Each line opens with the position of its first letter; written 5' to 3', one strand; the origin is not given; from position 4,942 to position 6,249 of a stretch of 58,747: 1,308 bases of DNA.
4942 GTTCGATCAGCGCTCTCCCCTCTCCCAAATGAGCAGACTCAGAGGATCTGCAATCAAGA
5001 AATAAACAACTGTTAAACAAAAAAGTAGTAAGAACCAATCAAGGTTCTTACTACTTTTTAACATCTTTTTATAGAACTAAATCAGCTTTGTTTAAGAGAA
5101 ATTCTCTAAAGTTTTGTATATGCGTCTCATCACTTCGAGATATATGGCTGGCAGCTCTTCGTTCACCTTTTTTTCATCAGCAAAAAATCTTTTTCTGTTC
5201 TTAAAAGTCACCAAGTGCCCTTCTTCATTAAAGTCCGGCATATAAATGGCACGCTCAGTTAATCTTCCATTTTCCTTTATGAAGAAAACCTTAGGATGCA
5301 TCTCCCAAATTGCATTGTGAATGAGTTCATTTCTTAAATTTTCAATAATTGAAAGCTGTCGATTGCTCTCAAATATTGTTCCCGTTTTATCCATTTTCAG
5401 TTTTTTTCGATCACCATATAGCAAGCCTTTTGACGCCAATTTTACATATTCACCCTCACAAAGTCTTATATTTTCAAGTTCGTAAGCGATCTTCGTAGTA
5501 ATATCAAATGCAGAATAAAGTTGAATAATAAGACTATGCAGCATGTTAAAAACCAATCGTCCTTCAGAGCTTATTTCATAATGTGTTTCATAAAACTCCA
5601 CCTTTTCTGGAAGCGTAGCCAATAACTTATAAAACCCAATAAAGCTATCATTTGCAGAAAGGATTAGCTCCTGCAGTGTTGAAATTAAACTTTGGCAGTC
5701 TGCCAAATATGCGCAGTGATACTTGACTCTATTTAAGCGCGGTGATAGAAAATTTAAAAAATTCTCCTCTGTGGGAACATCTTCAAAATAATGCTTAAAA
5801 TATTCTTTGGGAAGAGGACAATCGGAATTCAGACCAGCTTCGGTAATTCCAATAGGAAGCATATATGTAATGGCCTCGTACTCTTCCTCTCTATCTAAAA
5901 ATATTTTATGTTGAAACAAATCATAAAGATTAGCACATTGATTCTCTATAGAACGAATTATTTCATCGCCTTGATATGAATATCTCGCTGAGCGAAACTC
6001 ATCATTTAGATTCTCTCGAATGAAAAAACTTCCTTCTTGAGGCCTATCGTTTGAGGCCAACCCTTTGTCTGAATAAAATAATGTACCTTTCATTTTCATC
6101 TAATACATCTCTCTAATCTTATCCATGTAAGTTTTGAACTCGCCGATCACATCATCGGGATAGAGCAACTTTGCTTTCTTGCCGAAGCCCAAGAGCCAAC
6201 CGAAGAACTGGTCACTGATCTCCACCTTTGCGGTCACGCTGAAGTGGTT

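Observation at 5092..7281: WYL regulator translationally abutted to a 335-aa HEPN-motif protein: candidate two-gene defence/abortive-infection module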

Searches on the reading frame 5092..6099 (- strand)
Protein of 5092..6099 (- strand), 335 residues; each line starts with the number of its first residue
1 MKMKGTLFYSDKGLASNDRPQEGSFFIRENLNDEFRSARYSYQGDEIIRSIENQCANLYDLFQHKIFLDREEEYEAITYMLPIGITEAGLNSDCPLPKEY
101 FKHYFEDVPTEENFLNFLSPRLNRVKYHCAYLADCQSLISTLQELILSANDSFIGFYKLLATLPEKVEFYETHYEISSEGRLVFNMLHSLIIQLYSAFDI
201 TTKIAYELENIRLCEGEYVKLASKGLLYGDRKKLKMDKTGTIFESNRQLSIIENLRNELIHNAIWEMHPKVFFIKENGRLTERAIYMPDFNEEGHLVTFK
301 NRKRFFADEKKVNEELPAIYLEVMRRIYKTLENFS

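Call 5: search_protein_families(library=pfam, proteins=[window:5092-6099:-], max_evalue=1)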
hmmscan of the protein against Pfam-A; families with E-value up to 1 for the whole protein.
window:5092-6099:- (335 aa): 1 family
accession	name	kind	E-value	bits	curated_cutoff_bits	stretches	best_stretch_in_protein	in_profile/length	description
PF07463.16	NUMOD4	-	0.12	13.1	23.4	1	166-182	5-21/49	NUMOD4 motif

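Call 6: search_protein_families(library=padloc, proteins=[window:5092-6099:-], max_evalue=1)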
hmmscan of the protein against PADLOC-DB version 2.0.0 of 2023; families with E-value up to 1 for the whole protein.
window:5092-6099:- (335 aa): 0 families

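Call 7: search_protein_families(library=ncbifam, proteins=[window:5092-6099:-], max_evalue=1)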
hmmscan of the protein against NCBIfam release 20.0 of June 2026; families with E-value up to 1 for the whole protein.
window:5092-6099:- (335 aa): 1 family
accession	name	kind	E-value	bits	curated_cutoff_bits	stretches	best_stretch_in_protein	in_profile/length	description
NF037969.1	SemiSWEET_3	subfamily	0.18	12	100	1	153-203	17-67/97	SemiSWEET transporter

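Call 8: search_protein_families(library=phrogs, proteins=[window:5092-6099:-], max_evalue=1)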
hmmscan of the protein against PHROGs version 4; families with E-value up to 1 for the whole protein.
window:5092-6099:- (335 aa): 2 families
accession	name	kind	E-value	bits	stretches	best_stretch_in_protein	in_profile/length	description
phrog_31026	-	unknown function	1.7e-28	100.7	1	129-329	86-291/317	-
phrog_6418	-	unknown function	0.17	13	1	43-130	83-162/231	-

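Call 9: search_solved_structures(query=window:5092-6099:-, max_evalue=10)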
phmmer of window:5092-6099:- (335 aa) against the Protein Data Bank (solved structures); distinct sequences matched with E-value up to 10: 37.
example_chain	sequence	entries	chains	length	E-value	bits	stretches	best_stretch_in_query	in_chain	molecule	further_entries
3sej_A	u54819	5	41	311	0.051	16.1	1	89-131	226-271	Capsid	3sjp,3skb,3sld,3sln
8vru_A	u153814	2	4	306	0.052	16.1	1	89-131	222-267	Capsid protein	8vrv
4ops_A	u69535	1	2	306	0.052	16.1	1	89-131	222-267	Major capsid protein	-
4oov_A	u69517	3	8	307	0.052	16.1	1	89-131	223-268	Major capsid protein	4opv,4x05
6n81_A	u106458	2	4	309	0.052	16.1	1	89-131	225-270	Major capsid protein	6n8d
3bqj_A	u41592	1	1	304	0.074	15.6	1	89-130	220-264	va387 polypeptide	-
2obr_A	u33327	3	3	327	0.076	15.5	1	89-130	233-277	Capsid protein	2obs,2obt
5iyq_A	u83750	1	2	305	0.11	15.1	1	89-130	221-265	Protruding domain of GII.4 norovirus CHDC2094 capsid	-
5iyn_A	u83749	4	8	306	0.11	15.1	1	89-130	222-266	VP1 | GII.4 norovirus CHDC2094 capsid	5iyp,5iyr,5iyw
4dhx_A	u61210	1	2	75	0.12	14.9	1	12-70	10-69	80 kDa MCM3-associated protein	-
4fsh_A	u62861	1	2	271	0.19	14.2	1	57-125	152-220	Shikimate dehydrogenase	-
6h9v_A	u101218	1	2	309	0.19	14.2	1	90-131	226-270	VP1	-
4x07_A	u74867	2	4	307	0.2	14.2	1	90-131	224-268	VP1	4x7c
4oox_A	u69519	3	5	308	0.2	14.2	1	90-131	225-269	VP1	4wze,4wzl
4opo_A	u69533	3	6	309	0.2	14.2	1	90-131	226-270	VP1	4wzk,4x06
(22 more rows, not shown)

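Call 10: find_homologous_proteins(query=window:5092-6099:-, max_evalue=0.01)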
Query window:5092-6099:- (335 aa): 100 proteins with E <= 0.01 among 1071 candidates.
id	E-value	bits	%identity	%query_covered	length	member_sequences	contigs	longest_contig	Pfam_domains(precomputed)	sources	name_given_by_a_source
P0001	1.4e-220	749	100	99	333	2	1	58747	-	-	-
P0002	5.5e-135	468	62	100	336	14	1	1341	-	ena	-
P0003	4.2e-132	458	62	100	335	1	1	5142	-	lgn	-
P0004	4.7e-130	452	59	100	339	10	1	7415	-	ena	-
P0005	7.0e-128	445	60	99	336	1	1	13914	-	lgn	-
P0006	7.9e-121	421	58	99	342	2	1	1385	-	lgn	-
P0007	7.1e-113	395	55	100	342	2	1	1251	-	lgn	-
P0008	1.5e-110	388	53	100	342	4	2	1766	-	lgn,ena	-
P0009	1.0e-108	382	53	97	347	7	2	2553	-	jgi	-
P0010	2.1e-108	381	52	100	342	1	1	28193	-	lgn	-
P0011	1.5e-106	374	53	100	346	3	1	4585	-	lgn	-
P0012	3.5e-106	373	54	96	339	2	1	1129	-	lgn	-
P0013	3.1e-104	367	53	97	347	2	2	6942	-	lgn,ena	-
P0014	1.8e-103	364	52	98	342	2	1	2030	-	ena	-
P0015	2.2e-102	361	52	98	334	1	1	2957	-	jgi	jgi:hypothetical protein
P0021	1.1e-91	326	51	92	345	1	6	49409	-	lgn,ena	-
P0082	1.8e-60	223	40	96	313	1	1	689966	-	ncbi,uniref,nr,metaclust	ncbi:hypothetical protein [Desulfuribacillus alkaliarsenatis]|uniref:Cthe-2314-like HEPN domain-cont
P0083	4.5e-58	215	43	88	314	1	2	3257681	-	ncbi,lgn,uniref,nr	ncbi:hypothetical protein [Serpentinicella alkaliphila]|uniref:Cthe-2314-like HEPN domain-containing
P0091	1.7e-49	187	38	94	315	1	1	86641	-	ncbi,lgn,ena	-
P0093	1.1e-47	181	35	94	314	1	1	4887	-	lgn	-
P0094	2.0e-47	180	35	90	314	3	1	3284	-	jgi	jgi:hypothetical protein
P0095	2.6e-45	173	38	87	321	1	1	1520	-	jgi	jgi:hypothetical protein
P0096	7.2e-36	142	34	87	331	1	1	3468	PF18730.7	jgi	jgi:hypothetical protein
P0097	2.1e-34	137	35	94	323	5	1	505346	-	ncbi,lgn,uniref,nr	ncbi:hypothetical protein [Ruminococcus flavefaciens]|uniref:Uncharacterized protein n=1 Tax=Ruminoc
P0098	9.0e-31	125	31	91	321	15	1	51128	-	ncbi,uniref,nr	ncbi:hypothetical protein [Brachyspira hyodysenteriae]|uniref:hypothetical protein n=1 Tax=Brachyspi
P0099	1.2e-22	99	33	62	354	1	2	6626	-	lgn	-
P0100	1.6e-22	98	34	62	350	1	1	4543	-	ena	-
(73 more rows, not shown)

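Call 13: search_protein_families(library=pfam, alignment_id=A1, max_evalue=0.1)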
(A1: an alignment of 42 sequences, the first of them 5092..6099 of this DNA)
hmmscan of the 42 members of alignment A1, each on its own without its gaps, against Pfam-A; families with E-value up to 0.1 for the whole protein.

A. member 1, window:5092-6099:- (335 aa): 0 families

B. families by the number of members that match (of 42 scanned): 14 families
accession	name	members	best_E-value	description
PF18730.6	HEPN_Cthe2314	8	1.5e-07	Cthe_2314-like HEPN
PF01712.25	dNK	1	0.0031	Deoxynucleoside kinase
PF24048.1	LRR_NXF1-5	1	0.004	NXF1/2/3/5 leucine-rich repeat domain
PF08235.19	LNS2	1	0.0053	LNS2 (Lipin/Ned1/Smp2)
PF08363.15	GbpC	1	0.0071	Glucan-binding protein C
PF16557.11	CUTL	1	0.0076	CUT1-like DNA-binding domain of SATB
PF08622.16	Svf1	1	0.019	Svf1-like N-terminal lipocalin domain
PF22840.2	CATSPERG_NTD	1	0.019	CATSPERG N-terminal domain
PF09688.15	Wx5_PLAF3D7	1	0.028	Protein of unknown function (Wx5_PLAF3D7)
PF11790.14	Glyco_hydro_cc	1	0.043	Glycosyl hydrolase catalytic core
PF07369.16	DUF1488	1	0.053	Protein of unknown function (DUF1488)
PF11319.13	VasI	1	0.063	Type VI secretion system VasI, EvfG, VC_A0118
PF01579.23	DUF19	1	0.064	Domain of unknown function (DUF19)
PF25693.1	Phage_Y01A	1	0.065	Bacteriophage T4-like Y01A protein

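Call 15: search_solved_structures(query=A1, max_evalue=10)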
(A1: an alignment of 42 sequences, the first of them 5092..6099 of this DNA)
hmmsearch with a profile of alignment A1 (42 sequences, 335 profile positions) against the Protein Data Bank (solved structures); distinct sequences matched with E-value up to 10: 2.
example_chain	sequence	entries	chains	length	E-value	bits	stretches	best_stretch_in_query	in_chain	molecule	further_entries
3quw_A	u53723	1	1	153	0.3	13.4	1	152-209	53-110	Protein MMF1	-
3lom_A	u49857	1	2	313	1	11.7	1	56-109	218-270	Geranyltranstransferase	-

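Call 16: find_related_loci(query=A1, collection=genome_contigs, flank=6000)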
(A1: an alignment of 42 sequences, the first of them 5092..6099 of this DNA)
Query A1 (335 aa) in genome_contigs; peptide patterns used: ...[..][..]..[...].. (x = any residue, [..] = any of these).
20 stretches matched a pattern; 15 encode a relative of the query (tblastn E <= 1e-3); 15 distinct loci.
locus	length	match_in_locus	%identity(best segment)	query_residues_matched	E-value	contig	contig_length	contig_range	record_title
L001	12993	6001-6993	49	7-331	6e-101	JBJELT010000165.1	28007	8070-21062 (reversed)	MAG: Oliverpabstia sp. isolate SARD16_bin.044 NODE_791_length_28007_cov_30.721558, whole genome shotgun sequence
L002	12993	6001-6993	49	7-331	9e-100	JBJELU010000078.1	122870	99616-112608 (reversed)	MAG: Oliverpabstia sp. isolate LOHA43_bin.039 NODE_30_length_122870_cov_23.900997, whole genome shotgun sequence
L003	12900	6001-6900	50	40-331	1e-91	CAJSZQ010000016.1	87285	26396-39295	Lachnospiraceae bacterium isolate A75_68.CO.DSS genome assembly, contig: MGBC000083.16, whole genome shotgun sequence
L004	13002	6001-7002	45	7-332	6e-88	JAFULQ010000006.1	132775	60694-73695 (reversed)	MAG: Erysipelotrichaceae bacterium isolate RGIG4607 Roe_deer_Rectum-3__c66607, whole genome shotgun sequence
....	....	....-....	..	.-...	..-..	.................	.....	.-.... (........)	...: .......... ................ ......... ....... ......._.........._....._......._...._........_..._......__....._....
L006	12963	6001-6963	36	6-331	9e-54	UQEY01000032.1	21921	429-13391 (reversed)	uncultured Clostridiales bacterium isolate UMGS214 genome assembly, contig: NODE_707_length_21921_cov_12.975579, whole g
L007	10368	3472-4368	37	24-332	2e-51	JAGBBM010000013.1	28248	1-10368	MAG: Lachnospiraceae bacterium isolate RGIG8967 Water_deer_Rectum-2__c35497, whole genome shotgun sequence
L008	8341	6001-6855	38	40-332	1e-50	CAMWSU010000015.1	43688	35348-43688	MAG TPA_asm: uncultured Lachnospiraceae bacterium isolate SRR14411297_bin.3_metawrap_v1.3_MAG genome assembly, contig: N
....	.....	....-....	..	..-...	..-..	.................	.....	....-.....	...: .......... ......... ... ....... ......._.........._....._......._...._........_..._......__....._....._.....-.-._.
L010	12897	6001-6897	35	24-331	3e-47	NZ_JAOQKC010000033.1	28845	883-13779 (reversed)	Laedolimicola ammoniilytica strain Sanger_04 .13470_2_93.33, whole genome shotgun sequence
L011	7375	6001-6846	35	39-332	4e-47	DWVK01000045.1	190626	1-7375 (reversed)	MAG TPA_asm: Candidatus Mediterraneibacter caccogallinarum isolate ChiHcolR18-251 ChiHcolR18__C107109_L190626_SAMN080100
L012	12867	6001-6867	33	36-332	8e-46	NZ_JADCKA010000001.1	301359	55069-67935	Gallibacter intestinalis strain DSM 108706 seq1, whole genome shotgun sequence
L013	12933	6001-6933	39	6-331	2e-59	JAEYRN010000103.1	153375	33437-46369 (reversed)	MAG: Bacillota bacterium isolate OH_CBB_61 k127_2262854, whole genome shotgun sequence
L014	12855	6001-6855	35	40-332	1e-52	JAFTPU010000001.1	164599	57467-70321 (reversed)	MAG: Clostridia bacterium isolate RGIG4039 Roe_deer_Cecum-5__c590, whole genome shotgun sequence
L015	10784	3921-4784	33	34-332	8e-41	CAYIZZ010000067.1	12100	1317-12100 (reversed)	MAG TPA_asm: uncultured Oscillospiraceae bacterium isolate ERP123703_co1_190 genome assembly, contig: NODE_5568_length_1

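Call 17: find_related_loci(query=A1, collection=viral_contigs, flank=6000)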
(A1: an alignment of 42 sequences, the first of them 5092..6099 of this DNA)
Query A1 (335 aa) in viral_contigs; peptide patterns used: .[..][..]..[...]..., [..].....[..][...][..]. (x = any residue, [..] = any of these).
41 stretches matched a pattern; 3 encode a relative of the query (tblastn E <= 1e-3); 3 distinct loci.
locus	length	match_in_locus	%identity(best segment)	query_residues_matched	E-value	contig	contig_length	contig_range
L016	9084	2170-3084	30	13-332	1e-40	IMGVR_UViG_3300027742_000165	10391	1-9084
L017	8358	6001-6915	29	13-332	4e-40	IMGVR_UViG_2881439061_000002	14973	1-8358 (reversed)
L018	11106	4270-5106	29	29-317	3e-29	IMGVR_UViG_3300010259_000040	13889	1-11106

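Call 22: find_encoding_contigs(protein=P0005, flank=6000, max_places=4)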
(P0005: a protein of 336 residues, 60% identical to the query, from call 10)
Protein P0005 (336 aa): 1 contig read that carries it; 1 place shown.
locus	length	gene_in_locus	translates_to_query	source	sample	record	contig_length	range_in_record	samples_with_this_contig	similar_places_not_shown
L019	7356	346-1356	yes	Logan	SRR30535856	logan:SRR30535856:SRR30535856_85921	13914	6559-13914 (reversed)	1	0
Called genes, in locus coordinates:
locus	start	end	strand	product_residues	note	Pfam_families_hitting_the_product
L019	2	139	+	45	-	?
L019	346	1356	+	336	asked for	-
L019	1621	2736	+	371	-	PF02384:N6_Mtase, PF07669:Eco57I (weak)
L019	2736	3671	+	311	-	PF24390:PRTase-CE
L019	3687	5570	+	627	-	PF24389:ORC-CDC6-like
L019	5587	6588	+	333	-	-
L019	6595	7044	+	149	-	-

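Call 23: find_encoding_contigs(protein=P0004, flank=6000, max_places=4)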
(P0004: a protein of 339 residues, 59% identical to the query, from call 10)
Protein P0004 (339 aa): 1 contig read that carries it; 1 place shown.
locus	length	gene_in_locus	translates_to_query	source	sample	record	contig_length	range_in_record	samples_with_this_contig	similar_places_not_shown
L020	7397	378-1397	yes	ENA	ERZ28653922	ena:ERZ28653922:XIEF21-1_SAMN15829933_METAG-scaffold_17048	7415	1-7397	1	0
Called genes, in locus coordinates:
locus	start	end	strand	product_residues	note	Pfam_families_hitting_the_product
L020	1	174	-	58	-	?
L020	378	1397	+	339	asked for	-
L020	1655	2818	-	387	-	PF01408:GFO_IDH_MocA, PF03446:NAD_binding_2 (weak), PF22725:GFO_IDH_MocA_C3, PF02894:GFO_IDH_MocA_C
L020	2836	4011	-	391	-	PF01408:GFO_IDH_MocA, PF02894:GFO_IDH_MocA_C, PF22725:GFO_IDH_MocA_C3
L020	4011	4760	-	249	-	PF01261:AP_endonuc_2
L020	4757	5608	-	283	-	PF01261:AP_endonuc_2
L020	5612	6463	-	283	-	PF00106:adh_short, PF13561:adh_short_C2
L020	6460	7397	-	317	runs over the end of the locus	?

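Call 24: find_encoding_contigs(protein=P0010, flank=6000, max_places=4)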
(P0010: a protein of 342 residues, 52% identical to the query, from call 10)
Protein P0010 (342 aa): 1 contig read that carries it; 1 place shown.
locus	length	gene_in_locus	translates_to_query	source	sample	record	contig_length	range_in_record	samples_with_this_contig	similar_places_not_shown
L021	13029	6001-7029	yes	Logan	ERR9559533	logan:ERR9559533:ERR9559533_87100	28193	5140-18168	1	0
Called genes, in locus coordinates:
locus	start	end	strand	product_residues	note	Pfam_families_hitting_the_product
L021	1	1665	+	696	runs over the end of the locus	PF12161:HsdM_N, PF02384:N6_Mtase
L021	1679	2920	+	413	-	PF01420:Methylase_S (weak)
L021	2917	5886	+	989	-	PF04313:HSDR_N, PF04851:ResIII, PF00270:DEAD (weak), PF18766:SWI2_SNF2, PF22679:T1R_D3-like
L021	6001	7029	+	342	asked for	-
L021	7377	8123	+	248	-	PF01555:N6_N4_Mtase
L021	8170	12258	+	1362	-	-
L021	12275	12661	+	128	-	-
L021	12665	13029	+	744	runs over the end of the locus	-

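Call 25: predict_structure(alignment_id=A1)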
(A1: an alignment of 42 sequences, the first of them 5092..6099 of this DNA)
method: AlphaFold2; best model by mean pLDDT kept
length: 335 residues; sequences in the alignment: 42
mean_pLDDT: 92.5   pTM: 0.92
mean pLDDT of the five models: 92.5, 92.3, 92.3, 92.0, 91.9
residues with pLDDT >= 90: 267; 70-90: 54; 50-70: 14; < 50: 0
segments of 3 or more residues with pLDDT < 50: none
pLDDT, mean of each block of 10 residues (from residue 1): 83 96 95 86 97 97 88 82 93 94 81 60 89 97 98 98 90 95 97 98 98 91 97 97 98 95 84 95 97 96 92 98 99 95
secondary structure, 60 per line:
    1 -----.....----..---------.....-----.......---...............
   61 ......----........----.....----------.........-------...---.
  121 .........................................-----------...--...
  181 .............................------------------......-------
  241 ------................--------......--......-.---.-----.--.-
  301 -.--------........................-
elements in order: E6-10 E26-30 H36-39 E40-42 H46-66 H71-78 H83-87 H98-106 H120-161 E173-175 H178-209 H228-233 H247-262 E271-276 E279-284 H312-334

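Call 30: fold_search(model_id=the predicted structure, library=pdb)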
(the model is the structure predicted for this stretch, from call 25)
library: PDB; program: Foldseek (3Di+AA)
matches with E <= 10: 22; with E <= 0.001: 0
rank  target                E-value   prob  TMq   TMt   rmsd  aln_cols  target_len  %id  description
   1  4xlp_F                6.1e-01  0.04  0.09  0.08  29.8       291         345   13  Crystal structure of T.aquaticus transcription initiation complex containing upstream fork promoter (released 2015-09-23)
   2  9uks_F                1.5e+00  0.03  0.09  0.09  23.6       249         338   13  CryoEM structure of the T.thermophilus transcription initiation complex in the presence of Gp4A, -1 dA in the template (released 2025-10-22)
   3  8a3t_Q                1.7e+00  0.10  0.20  0.13  15.2       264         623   11  S. cerevisiae APC/C-Cdh1 complex (released 2022-08-31)
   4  5vxj_G                1.9e+00  0.09  0.23  0.26  16.0       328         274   11  2.50 A resolution structure of IpaD from Shigella flexneri in complex with single-domain antibody JMK-E3 (released 2017-08-30)
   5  5vxk_A                3.9e+00  0.05  0.20  0.23  17.4       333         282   11  2.55 A resolution structure of IpaD from Shigella flexneri in complex with single-domain antibody JMK-H2 (released 2017-08-30)
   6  3nyl                  4.3e+00  0.09  0.20  0.32  15.6       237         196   13  The X-ray structure of an antiparallel dimer of the human amyloid precursor protein E2 domain (released 2011-07-13)
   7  2j0o_A                5.0e+00  0.04  0.20  0.22  17.6       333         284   10  Shigella Flexneri IpaD (released 2006-11-02)
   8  5vxj_E                5.7e+00  0.03  0.19  0.22  18.3       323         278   10  2.50 A resolution structure of IpaD from Shigella flexneri in complex with single-domain antibody JMK-E3 (released 2017-08-30)
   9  8d9p                  6.0e+00  0.03  0.12  0.17  13.3       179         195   10  De Novo Photosynthetic Reaction Center Protein Equipped with Heme B and Mn(II) cations (released 2022-09-28)
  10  5yjc_A                6.0e+00  0.03  0.17  0.21  19.1       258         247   12  Structural insights into the CRISPR-Cas-associated ribonuclease activity of Staphylococcus epidermidis Csm6 (released 2018-10-17)
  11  6vyd_A                6.0e+00  0.01  0.12  0.13  21.5       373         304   10  Terpenoid Cyclase FgGS in Complex with Mg, Inorganic Pyrophosphate, and Benzyltriethylammonium cation (released 2020-07-08)
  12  8dyp_A                6.3e+00  0.02  0.11  0.12  20.3       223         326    8  Crystal structure of human cystine transporter cystinosin (released 2022-11-16)
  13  8f7n                  6.6e+00  0.05  0.15  0.14  19.3       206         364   10  Crystal structure of chemoreceptor McpZ ligand sensing domain (released 2023-07-05)
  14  4phq_C                7.7e+00  0.01  0.13  0.14  29.4       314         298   10  ClyA CC6/264 ox (6-303) (released 2014-09-24)
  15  8ay2_A                8.8e+00  0.03  0.14  0.12  16.9       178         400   11  Crystal structure of the C-terminal part of rat Sec8 (released 2023-09-13)
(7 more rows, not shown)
